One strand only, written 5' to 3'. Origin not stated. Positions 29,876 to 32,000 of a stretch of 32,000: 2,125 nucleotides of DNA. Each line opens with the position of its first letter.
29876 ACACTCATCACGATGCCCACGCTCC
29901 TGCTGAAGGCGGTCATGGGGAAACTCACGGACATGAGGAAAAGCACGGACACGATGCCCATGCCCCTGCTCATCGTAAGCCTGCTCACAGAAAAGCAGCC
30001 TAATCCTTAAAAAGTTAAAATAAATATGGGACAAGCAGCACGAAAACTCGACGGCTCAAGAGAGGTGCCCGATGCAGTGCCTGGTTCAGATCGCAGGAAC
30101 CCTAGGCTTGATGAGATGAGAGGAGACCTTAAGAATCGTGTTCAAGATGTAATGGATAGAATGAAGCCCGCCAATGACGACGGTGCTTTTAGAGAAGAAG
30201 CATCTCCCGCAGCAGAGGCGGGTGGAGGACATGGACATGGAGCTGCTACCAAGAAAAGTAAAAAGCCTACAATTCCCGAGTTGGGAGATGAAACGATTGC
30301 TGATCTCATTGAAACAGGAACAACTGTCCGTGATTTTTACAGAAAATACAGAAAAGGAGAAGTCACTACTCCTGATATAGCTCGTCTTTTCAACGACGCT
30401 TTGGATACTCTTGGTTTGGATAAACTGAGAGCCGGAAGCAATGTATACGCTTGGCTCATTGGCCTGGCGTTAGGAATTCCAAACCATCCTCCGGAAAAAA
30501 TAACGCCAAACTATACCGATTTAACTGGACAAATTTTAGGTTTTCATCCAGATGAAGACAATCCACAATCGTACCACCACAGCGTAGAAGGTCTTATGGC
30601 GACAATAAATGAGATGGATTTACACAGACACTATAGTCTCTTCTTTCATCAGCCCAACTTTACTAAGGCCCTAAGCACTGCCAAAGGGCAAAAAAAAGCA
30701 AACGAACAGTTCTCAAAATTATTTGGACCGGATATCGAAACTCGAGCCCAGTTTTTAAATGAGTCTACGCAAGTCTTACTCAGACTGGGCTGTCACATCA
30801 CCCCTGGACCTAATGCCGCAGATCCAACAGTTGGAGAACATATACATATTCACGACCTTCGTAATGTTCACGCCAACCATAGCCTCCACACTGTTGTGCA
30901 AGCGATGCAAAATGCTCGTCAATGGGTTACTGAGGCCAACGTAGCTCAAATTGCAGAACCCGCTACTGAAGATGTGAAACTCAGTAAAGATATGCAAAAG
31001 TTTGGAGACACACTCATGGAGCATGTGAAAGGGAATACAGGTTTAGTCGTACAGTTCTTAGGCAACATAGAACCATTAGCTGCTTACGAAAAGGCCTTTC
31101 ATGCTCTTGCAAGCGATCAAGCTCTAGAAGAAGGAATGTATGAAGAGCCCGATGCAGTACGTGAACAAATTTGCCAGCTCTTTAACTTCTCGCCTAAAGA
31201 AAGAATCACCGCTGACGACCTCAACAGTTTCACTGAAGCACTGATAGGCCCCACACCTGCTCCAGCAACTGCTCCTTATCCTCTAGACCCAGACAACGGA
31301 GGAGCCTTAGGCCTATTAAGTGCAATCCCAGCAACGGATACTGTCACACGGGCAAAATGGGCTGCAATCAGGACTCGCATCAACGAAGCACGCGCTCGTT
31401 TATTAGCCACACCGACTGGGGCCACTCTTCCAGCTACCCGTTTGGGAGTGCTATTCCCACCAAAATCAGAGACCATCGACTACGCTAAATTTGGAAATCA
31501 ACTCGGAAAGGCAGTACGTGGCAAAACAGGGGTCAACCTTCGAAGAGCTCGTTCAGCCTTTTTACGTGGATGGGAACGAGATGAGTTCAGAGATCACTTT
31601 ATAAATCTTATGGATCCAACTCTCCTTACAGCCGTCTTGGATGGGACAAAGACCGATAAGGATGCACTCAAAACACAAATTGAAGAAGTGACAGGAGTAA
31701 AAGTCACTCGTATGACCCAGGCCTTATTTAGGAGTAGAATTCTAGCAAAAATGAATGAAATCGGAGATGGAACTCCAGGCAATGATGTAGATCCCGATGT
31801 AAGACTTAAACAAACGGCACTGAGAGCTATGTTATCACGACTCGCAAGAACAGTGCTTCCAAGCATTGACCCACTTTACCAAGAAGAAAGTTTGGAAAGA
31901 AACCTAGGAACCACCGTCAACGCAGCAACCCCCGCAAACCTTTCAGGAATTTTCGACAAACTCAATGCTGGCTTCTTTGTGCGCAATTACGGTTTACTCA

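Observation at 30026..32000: Unlisted ORF of at least 658 aa with no recognisable family, apparently co-transcribed with a His-rich protein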

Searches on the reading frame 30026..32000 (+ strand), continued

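Call 43: find_encoding_contigs(protein=P0026, flank=8000, max_places=2)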
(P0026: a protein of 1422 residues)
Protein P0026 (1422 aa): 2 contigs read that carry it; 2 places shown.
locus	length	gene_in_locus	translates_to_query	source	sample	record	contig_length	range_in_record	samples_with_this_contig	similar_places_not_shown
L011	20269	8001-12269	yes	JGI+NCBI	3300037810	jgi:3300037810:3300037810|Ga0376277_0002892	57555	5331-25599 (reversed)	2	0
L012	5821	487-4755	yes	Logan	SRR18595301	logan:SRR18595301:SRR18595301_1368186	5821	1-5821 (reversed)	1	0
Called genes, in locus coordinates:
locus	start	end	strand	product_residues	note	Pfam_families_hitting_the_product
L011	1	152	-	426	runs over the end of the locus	PF05221:AdoHcyase, PF00670:AdoHcyase_NAD, PF02826:2-Hacid_dh_C (faint), PF07991:KARI_N (weak)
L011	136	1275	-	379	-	PF00438:S-AdoMet_synt_N, PF02772:S-AdoMet_synt_M, PF02773:S-AdoMet_synt_C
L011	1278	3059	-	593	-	PF13439:Glyco_transf_4, PF13579:Glyco_trans_4_4, PF20706:GT4-conflict, PF00534:Glycos_transf_1, PF13692:Glyco_trans_1_4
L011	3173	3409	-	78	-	-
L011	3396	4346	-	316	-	PF07136:DUF1385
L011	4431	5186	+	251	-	PF01145:Band_7, PF13421:Band_7_1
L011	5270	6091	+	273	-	PF08501:Shikimate_dh_N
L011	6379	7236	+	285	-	-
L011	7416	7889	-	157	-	PF01252:Peptidase_A8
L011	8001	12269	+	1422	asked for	-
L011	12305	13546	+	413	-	PF01098:FTSW_RODA_SPOVE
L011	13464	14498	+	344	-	PF03033:Glyco_transf_28, PF04101:Glyco_tran_28_C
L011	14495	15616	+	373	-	PF13439:Glyco_transf_4 (weak), PF00534:Glycos_transf_1, PF13692:Glyco_trans_1_4, PF13524:Glyco_trans_1_2 (weak)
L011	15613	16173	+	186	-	-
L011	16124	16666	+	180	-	-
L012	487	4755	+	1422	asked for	-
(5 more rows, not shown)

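Call 44: find_encoding_contigs(protein=P0006, flank=8000, max_places=2)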
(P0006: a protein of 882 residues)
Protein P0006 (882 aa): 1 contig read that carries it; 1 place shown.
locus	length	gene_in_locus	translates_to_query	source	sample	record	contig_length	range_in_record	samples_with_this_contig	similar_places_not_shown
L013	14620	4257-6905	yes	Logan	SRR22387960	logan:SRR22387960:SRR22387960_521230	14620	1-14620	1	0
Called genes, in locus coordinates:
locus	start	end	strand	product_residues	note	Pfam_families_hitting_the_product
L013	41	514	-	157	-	PF01252:Peptidase_A8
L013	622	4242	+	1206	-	-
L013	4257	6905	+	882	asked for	-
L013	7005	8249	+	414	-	PF01098:FTSW_RODA_SPOVE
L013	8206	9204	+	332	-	PF03033:Glyco_transf_28, PF04101:Glyco_tran_28_C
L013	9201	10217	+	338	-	PF00534:Glycos_transf_1, PF13692:Glyco_trans_1_4, PF13524:Glyco_trans_1_2 (weak)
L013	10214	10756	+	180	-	-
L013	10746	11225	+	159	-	PF04011:LemA (weak)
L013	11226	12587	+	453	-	PF00919:UPF0004, PF04055:Radical_SAM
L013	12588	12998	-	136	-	-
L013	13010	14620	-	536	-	?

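Call 50: find_encoding_contigs(protein=P0009, flank=8000, max_places=1)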
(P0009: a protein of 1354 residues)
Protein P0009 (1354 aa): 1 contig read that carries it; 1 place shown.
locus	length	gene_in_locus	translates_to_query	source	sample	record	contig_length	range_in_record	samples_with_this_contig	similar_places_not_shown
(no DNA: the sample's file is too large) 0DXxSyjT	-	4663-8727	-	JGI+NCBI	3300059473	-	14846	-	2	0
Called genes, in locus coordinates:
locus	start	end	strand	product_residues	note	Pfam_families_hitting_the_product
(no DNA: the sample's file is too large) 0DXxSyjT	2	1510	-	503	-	?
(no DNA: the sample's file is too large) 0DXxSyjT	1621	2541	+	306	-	PF04909:Amidohydro_2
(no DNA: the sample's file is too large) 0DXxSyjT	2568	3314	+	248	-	PF01145:Band_7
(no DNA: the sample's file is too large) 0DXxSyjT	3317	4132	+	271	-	PF08501:Shikimate_dh_N, PF02826:2-Hacid_dh_C (weak), PF01488:Shikimate_DH (weak)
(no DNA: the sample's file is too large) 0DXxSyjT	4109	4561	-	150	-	PF01252:Peptidase_A8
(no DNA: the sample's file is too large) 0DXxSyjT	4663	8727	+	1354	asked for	-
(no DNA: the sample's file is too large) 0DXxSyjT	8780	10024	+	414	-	PF01098:FTSW_RODA_SPOVE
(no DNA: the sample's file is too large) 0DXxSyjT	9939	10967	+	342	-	PF03033:Glyco_transf_28, PF04101:Glyco_tran_28_C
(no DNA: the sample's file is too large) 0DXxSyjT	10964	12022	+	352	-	PF13439:Glyco_transf_4 (weak), PF00534:Glycos_transf_1, PF13692:Glyco_trans_1_4, PF13524:Glyco_trans_1_2 (weak)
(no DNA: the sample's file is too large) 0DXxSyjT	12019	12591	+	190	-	-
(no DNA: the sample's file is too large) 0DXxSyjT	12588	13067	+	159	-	-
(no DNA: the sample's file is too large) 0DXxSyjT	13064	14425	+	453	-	PF00919:UPF0004, PF04055:Radical_SAM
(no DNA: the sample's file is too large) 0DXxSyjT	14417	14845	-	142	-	?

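Call 51: find_encoding_contigs(protein=P0028, flank=8000, max_places=1)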
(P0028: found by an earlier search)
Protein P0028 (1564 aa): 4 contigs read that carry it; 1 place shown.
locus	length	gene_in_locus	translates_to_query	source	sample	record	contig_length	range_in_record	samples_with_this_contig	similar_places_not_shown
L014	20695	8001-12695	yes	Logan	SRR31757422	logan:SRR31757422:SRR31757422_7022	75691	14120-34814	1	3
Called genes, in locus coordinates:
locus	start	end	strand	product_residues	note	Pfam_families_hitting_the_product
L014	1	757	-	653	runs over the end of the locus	PF13439:Glyco_transf_4, PF13579:Glyco_trans_4_4, PF20706:GT4-conflict, PF00534:Glycos_transf_1, PF13692:Glyco_trans_1_4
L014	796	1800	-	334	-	PF07136:DUF1385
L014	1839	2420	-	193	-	PF02578:Cu-oxidase_4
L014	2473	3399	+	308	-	PF04909:Amidohydro_2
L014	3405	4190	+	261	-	PF01145:Band_7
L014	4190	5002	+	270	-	PF08501:Shikimate_dh_N, PF01488:Shikimate_DH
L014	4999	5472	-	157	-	PF01252:Peptidase_A8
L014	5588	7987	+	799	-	-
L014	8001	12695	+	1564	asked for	-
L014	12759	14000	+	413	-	PF01098:FTSW_RODA_SPOVE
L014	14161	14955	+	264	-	PF03033:Glyco_transf_28, PF04101:Glyco_tran_28_C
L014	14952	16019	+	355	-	PF00534:Glycos_transf_1, PF13692:Glyco_trans_1_4, PF13524:Glyco_trans_1_2 (weak)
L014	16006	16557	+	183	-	-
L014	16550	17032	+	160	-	PF04011:LemA (weak)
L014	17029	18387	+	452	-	PF00919:UPF0004, PF04055:Radical_SAM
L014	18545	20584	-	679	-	PF01411:tRNA-synt_2c, PF07973:tRNA_SAD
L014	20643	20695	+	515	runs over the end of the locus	-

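Call 62: search_protein_families(library=pfam, proteins=[L008:5288-7978:+, L010:5553-7988:+, L013:622-4239:+, L014:5588-7984:+, P0019, P0026, P0016], max_evalue=1)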
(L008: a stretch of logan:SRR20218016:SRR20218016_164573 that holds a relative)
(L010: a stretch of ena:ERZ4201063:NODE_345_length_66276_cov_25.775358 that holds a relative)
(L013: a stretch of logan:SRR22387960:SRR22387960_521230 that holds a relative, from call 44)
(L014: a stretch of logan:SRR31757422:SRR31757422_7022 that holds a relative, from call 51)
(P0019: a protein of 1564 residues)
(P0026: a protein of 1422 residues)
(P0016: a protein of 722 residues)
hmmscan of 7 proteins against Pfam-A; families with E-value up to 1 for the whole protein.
L008:5288-7978:+ (897 aa): 4 families
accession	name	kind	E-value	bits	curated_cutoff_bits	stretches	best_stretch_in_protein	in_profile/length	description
PF02563.21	Poly_export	-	0.042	14.5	28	0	641-671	33-63/77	Polysaccharide biosynthesis/export protein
PF24309.1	IMEF_Flp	-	0.068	13.5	27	0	287-319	77-109/135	IMEF cargo Flp protein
PF09356.15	Phage_BR0599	-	0.12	13.2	22.9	1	10-39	42-71/80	Phage conserved hypothetical protein BR0599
PF10253.14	PRCC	-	0.22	12.8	24.3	1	498-528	142-172/189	Mitotic checkpoint regulator, MAD2B-interacting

L010:5553-7988:+ (812 aa): 1 family
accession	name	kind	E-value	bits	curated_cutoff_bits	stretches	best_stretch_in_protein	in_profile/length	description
PF18829.7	Importin_rep_6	-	0.22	12.3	23.9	0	338-386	34-88/110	Importin repeat 6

L013:622-4239:+ (1206 aa): 2 families
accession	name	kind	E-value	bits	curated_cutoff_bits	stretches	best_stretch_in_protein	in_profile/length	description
PF14120.11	YhzD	-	0.064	13.7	27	1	909-950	14-55/61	YhzD-like protein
PF14842.11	FliG_N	-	0.98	10.5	25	1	762-820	29-87/104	FliG N-terminal domain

L014:5588-7984:+ (799 aa): 1 family
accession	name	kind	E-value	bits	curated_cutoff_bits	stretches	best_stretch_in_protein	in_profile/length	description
PF22564.2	HAAS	-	0.21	12.4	27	0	118-153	13-47/55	HAAS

P0019 (1564 aa): 4 families
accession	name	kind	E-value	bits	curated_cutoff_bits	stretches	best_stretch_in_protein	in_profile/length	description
PF14066.11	DUF4256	-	0.00053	20.1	27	1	1407-1471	4-74/173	Protein of unknown function (DUF4256)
PF01347.28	Vitellogenin_N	-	0.059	12.4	24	1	1085-1125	375-415/590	Lipoprotein amino terminal region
PF05120.17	GvpG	-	0.2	12.3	30.6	0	1078-1109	31-62/67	Gas vesicle protein G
PF16485.10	PLN_propep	-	0.57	10.4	28.1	0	639-656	9-26/43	Protealysin propeptide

P0026 (1422 aa): 1 family
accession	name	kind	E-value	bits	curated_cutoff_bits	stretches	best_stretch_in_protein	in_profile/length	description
PF05103.18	DivIVA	-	0.21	12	28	1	346-381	23-58/131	DivIVA protein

P0016 (722 aa): 2 families
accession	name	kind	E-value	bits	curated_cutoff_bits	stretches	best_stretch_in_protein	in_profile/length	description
PF11577.13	NEMO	-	0.018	15.4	23.2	0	430-484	4-57/68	NF-kappa-B essential modulator NEMO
PF19620.4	DUF6125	-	0.21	12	27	1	409-474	35-101/164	Family of unknown function (DUF6125)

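Call 79: find_related_loci(query=A7, collection=metagenome_contigs, flank=10000)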
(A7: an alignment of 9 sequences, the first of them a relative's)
Query A7 (414 aa) in metagenome_contigs; peptide patterns used: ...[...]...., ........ (x = any residue, [..] = any of these).
600 stretches matched a pattern (row limit reached: there are more); 562 encode a relative of the query (tblastn E <= 1e-3); the best 80 are kept; 80 distinct loci.
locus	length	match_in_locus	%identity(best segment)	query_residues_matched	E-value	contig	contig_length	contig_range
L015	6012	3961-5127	53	5-393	2e-135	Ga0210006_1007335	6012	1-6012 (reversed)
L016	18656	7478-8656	48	5-404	7e-122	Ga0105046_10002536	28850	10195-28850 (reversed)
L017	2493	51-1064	39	55-391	6e-69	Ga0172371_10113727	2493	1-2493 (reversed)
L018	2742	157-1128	39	55-385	4e-66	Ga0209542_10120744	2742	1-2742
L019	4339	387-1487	37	7-391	1e-64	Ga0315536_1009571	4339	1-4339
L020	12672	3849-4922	36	10-385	2e-64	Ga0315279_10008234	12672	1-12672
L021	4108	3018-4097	36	6-383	5e-64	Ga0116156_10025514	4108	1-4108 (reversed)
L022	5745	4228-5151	42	69-383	4e-63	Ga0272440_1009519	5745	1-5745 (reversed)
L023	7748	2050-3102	36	10-388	3e-62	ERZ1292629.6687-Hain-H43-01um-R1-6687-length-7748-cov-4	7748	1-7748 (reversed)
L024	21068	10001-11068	35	10-385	4e-62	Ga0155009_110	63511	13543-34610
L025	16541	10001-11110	37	6-393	1e-61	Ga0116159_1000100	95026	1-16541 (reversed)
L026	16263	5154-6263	37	6-393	1e-61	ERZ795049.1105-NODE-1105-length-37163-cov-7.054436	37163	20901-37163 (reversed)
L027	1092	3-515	59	214-385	6e-66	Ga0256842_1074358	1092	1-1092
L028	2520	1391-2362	40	55-385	2e-61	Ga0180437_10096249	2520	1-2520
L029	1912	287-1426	35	5-404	1e-62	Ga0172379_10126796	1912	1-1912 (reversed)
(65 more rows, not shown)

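Call 83: search_protein_families(library=phrogs, proteins=[P0001, P0008, L008:5288-7978:+], max_evalue=0.1)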
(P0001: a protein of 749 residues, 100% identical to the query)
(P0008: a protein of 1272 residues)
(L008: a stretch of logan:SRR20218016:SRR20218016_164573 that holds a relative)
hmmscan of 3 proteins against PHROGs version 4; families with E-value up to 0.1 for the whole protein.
P0001 (749 aa): 1 family
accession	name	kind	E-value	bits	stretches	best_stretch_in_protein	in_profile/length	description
phrog_31162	-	unknown function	0.014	15.5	0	185-230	170-215/279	-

P0008 (1272 aa): 1 family
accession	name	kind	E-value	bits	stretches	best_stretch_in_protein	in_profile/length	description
phrog_6663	-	unknown function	0.065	13.9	0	1106-1212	108-215/263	-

L008:5288-7978:+ (897 aa): 0 families

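Call 84: search_protein_families(library=padloc, proteins=[P0001, P0008, L008:5288-7978:+], max_evalue=0.1)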
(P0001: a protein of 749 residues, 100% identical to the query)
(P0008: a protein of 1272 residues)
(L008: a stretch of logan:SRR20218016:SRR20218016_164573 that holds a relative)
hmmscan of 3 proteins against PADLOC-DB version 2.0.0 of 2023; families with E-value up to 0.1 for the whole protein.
P0001 (749 aa): 0 families

P0008 (1272 aa): 0 families

L008:5288-7978:+ (897 aa): 0 families

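Call 93: search_dna_similar(query=P0001, collection=phages, mode=protein, max_evalue=0.001, max_rows=5)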
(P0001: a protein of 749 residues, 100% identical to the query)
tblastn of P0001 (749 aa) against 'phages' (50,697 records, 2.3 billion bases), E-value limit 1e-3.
No match.

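Call 94: search_dna_similar(query=P0001, collection=plasmids, mode=protein, max_evalue=0.001, max_rows=5)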
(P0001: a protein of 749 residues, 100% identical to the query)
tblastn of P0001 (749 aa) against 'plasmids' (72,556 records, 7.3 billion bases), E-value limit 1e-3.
No match.
